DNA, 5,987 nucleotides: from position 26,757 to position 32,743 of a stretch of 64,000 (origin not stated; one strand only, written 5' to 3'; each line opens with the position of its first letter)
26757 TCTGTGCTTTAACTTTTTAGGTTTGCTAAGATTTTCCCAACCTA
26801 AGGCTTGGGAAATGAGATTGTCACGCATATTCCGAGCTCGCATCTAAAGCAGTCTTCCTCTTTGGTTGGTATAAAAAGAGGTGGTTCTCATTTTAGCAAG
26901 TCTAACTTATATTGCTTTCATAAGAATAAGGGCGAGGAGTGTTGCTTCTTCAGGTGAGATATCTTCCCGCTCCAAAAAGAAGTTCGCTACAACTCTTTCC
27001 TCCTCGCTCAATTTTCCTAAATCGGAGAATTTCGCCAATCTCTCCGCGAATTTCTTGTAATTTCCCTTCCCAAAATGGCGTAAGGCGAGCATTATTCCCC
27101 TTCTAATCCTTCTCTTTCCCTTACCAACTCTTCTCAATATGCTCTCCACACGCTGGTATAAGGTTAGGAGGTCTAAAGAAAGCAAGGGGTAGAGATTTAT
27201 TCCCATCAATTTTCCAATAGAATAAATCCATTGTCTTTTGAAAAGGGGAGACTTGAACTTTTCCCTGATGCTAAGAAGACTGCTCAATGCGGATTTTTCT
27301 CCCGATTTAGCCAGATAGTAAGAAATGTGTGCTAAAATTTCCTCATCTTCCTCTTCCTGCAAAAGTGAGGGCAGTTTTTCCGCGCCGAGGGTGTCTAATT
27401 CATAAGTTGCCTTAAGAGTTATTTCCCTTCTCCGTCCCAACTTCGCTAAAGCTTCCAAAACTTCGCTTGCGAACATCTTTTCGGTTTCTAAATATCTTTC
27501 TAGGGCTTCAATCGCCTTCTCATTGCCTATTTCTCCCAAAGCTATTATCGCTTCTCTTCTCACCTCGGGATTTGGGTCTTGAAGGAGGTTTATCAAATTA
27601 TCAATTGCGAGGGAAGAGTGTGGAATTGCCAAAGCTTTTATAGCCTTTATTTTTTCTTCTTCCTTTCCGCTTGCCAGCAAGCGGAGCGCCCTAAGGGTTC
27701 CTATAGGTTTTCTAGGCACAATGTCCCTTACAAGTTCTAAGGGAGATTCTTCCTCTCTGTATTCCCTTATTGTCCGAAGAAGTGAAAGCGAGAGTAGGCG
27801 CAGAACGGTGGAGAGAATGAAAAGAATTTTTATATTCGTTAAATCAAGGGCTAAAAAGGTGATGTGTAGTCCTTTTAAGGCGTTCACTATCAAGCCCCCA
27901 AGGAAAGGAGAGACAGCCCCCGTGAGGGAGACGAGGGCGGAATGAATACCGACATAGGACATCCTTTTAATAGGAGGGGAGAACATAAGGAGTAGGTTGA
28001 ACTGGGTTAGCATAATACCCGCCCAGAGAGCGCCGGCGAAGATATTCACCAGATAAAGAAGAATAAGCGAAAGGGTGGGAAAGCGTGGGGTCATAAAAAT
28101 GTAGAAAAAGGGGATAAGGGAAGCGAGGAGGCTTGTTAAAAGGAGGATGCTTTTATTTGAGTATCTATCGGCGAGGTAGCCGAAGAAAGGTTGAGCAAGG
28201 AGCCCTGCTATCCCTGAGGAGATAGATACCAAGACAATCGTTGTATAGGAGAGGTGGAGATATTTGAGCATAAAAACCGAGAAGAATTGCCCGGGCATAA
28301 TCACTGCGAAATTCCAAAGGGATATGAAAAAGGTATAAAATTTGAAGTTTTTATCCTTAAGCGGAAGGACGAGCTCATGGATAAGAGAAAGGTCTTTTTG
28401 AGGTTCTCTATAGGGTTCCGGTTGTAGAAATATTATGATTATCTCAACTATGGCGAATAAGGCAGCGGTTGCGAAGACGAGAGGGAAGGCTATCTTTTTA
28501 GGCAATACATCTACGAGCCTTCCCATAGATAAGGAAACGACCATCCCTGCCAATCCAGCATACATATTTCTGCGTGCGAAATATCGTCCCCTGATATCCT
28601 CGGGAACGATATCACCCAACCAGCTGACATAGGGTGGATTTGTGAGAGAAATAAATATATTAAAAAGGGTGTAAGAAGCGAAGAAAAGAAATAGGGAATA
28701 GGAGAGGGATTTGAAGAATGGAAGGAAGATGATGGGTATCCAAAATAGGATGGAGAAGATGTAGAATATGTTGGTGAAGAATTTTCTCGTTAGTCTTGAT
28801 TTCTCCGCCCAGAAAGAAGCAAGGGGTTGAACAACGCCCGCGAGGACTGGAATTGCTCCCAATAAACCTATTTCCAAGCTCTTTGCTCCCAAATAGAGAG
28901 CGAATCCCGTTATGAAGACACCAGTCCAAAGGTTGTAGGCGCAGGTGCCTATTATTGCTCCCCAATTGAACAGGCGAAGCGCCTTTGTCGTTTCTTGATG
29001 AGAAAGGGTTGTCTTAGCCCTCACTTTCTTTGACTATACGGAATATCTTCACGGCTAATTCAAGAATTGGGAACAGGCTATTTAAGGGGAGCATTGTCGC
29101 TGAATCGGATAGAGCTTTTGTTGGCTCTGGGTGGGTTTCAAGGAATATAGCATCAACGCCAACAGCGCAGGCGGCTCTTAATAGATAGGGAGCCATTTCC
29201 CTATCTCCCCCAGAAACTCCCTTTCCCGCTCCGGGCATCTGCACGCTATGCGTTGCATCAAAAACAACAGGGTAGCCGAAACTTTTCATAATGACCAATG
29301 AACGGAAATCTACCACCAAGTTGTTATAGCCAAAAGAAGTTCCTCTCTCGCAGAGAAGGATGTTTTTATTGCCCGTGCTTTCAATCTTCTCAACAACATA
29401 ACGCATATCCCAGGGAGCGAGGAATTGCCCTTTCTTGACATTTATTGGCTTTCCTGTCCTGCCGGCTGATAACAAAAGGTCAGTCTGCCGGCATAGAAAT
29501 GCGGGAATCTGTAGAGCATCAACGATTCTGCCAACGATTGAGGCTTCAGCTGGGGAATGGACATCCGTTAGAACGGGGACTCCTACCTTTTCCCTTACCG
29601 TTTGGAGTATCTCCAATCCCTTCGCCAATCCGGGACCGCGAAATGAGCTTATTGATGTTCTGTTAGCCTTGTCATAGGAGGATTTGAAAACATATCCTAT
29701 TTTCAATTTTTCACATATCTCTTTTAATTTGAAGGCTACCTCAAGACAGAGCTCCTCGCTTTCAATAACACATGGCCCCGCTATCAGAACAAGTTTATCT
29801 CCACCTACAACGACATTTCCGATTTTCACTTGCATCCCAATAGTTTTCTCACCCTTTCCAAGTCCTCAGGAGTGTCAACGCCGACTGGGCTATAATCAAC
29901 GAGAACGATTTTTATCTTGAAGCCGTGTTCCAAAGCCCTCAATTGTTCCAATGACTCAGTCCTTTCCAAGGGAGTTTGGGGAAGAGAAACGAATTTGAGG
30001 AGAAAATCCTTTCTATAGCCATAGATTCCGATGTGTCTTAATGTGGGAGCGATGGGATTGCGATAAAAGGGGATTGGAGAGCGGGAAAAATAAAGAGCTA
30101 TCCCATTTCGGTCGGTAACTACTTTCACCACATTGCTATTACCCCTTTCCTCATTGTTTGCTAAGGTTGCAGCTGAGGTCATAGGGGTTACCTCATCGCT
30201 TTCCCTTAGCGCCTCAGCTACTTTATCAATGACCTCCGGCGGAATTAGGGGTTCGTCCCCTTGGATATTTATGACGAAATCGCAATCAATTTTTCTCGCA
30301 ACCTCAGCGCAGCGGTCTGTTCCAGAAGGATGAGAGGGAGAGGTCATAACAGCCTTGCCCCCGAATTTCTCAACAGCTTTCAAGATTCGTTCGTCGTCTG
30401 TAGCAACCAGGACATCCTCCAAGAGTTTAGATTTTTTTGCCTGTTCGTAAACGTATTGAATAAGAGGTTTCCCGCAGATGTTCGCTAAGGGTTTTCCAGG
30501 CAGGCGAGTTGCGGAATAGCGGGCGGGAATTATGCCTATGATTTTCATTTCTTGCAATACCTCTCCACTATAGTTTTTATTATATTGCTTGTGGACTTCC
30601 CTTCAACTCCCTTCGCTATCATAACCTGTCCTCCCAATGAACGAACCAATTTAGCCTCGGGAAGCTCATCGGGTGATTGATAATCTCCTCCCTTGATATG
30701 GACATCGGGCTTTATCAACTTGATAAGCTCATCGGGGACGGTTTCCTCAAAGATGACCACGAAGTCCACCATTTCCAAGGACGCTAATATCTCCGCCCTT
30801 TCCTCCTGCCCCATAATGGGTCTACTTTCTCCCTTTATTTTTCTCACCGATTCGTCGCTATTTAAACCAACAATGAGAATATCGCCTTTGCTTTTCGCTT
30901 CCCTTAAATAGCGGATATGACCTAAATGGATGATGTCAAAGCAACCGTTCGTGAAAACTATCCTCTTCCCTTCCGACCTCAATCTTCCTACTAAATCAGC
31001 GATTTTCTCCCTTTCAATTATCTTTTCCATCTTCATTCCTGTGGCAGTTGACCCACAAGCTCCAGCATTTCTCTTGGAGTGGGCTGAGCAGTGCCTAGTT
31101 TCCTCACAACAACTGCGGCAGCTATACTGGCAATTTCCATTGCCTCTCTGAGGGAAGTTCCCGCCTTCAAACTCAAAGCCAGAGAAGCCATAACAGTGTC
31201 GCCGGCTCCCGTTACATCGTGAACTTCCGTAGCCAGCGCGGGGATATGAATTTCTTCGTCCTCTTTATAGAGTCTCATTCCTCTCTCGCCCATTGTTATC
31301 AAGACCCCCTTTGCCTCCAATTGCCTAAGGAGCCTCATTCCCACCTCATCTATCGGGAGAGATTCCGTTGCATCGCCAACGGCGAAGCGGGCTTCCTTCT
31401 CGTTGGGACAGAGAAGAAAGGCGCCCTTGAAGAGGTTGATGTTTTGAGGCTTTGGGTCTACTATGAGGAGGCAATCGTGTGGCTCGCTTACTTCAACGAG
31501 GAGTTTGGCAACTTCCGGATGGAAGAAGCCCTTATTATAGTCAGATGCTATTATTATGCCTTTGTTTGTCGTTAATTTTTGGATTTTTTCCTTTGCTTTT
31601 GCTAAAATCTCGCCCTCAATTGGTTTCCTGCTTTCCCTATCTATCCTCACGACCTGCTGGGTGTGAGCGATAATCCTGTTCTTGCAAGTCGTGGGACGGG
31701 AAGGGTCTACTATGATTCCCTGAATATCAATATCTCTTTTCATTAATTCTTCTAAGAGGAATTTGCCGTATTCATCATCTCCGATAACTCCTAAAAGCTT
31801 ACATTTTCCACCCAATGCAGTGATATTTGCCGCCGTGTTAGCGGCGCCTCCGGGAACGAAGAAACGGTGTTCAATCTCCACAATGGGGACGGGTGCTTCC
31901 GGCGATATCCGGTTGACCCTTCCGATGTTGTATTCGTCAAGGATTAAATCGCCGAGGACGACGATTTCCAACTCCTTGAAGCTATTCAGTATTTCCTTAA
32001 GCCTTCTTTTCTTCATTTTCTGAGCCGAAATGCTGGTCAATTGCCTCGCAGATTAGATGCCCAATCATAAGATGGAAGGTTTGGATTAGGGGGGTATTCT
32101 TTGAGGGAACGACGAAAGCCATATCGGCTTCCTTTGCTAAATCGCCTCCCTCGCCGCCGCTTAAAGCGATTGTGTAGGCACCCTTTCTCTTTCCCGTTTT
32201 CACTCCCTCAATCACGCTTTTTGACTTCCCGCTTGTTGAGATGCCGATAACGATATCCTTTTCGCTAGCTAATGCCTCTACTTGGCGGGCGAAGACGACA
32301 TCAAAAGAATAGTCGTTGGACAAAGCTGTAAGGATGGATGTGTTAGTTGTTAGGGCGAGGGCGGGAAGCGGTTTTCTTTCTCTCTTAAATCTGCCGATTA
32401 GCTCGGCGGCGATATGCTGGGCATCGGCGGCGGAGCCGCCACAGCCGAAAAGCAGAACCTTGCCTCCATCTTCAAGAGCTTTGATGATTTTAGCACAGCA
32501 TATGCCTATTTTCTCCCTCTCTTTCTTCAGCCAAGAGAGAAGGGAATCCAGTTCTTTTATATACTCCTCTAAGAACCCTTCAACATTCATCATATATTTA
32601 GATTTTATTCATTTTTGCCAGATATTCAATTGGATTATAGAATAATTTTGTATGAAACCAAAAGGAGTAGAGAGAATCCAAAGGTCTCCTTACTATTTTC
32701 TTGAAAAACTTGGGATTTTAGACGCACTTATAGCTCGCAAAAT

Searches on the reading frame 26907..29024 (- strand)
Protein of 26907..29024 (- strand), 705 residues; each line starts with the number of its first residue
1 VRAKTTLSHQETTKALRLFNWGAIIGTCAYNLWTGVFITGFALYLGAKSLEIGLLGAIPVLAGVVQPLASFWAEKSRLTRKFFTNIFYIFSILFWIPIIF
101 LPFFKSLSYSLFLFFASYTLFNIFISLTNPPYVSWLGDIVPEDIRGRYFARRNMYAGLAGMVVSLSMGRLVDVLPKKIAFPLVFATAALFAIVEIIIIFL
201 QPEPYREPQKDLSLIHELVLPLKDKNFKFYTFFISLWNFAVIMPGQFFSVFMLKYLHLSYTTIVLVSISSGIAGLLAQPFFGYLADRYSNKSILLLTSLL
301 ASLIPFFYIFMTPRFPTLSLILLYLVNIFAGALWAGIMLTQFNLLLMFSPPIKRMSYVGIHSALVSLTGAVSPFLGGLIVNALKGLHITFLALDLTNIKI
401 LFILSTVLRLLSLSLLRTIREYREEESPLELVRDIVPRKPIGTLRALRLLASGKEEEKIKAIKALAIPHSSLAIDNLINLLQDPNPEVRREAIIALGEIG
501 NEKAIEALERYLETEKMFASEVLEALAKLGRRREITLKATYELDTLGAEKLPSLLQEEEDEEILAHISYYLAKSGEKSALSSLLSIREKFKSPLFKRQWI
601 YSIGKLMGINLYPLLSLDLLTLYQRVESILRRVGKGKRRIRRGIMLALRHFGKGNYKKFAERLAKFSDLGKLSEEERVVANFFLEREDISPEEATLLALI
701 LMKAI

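Call 31: search_protein_families(library=pfam, proteins=[window:26907-29024:-])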
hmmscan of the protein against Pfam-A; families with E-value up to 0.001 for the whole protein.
window:26907-29024:- (705 aa): 7 families
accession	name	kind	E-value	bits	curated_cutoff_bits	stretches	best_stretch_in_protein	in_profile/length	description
PF07690.21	MFS_1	-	2.4e-37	129.1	33.4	2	34-338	15-316/347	Major Facilitator Superfamily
PF13646.12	HEAT_2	-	1.9e-16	60.5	27.7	1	449-526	8-87/88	HEAT repeats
PF13347.12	MFS_2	-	6.3e-08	32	27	1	88-332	72-330/427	MFS/sugar transport protein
PF12832.13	MFS_1_like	-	3.6e-06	26.7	25.2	1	45-390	29-371/373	MFS_1 like family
PF02985.28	HEAT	-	1e-05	25.7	23.5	1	474-500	2-28/31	HEAT repeat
PF13513.12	HEAT_EZ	-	4e-05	24.5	27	1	466-499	22-55/55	HEAT-like repeat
PF03130.22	HEAT_PBS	-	0.00013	22.6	20.9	1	488-513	1-26/27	PBS lyase HEAT-like repeat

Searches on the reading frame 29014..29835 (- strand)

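Call 74: search_protein_families(library=pfam, proteins=[window:29014-29835:-])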
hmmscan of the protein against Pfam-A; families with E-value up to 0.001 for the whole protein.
window:29014-29835:- (273 aa): 1 family
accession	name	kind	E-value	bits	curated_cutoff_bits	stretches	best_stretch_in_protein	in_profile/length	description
PF00793.26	DAHP_synth_1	-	1.4e-72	244.3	25.5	1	7-264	9-264/270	DAHP synthetase I family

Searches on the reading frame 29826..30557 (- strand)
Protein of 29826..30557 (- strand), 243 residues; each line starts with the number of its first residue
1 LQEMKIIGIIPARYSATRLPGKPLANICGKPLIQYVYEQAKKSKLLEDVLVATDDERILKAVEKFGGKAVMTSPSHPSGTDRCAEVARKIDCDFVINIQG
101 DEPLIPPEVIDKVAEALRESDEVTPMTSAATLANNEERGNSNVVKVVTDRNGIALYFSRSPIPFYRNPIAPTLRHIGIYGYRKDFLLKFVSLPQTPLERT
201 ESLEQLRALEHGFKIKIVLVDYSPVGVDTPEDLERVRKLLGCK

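Call 74: search_protein_families(library=pfam, proteins=[window:29826-30557:-])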
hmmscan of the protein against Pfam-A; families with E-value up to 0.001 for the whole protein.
window:29826-30557:- (243 aa): 2 families
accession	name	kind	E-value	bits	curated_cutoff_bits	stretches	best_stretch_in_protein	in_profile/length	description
PF02348.25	CTP_transf_3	-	3.1e-65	220.5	22.6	1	7-215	1-217/217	Cytidylyltransferase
PF12804.13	NTP_transf_3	-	2e-10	41.5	27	1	22-125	16-121/160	MobA-like NTP transferase domain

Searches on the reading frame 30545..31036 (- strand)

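Call 74: search_protein_families(library=pfam, proteins=[window:30545-31036:-])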
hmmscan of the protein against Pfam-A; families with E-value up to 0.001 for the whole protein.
window:30545-31036:- (163 aa): 1 family
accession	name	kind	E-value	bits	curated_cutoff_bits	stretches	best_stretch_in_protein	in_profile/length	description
PF01467.32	CTP_transf_like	-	1.6e-20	74.1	21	1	28-153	1-131/133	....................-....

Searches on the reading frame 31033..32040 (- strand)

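Call 74: search_protein_families(library=pfam, proteins=[window:31033-32040:-])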
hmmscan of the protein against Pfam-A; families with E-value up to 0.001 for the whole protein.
window:31033-32040:- (335 aa): 2 families
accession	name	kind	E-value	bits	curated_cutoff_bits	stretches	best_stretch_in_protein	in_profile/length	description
PF00294.29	PfkB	-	1.3e-42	146.6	25.8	1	39-322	15-300/302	pfkB family carbohydrate kinase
PF08543.17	Phos_pyr_kin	-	1.8e-07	31.2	27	1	202-305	115-225/246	Phosphomethylpyrimidine kinase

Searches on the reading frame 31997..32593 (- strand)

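Call 75: search_protein_families(library=pfam, proteins=[window:31997-32593:-])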
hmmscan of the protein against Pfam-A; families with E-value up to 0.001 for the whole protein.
window:31997-32593:- (198 aa): 2 families
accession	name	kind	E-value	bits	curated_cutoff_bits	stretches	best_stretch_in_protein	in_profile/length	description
PF13580.11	SIS_2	-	1.5e-30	106.5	27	1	10-146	1-138/138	SIS domain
PF01380.27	SIS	-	9.5e-11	42.1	25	1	104-170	46-115/131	SIS domain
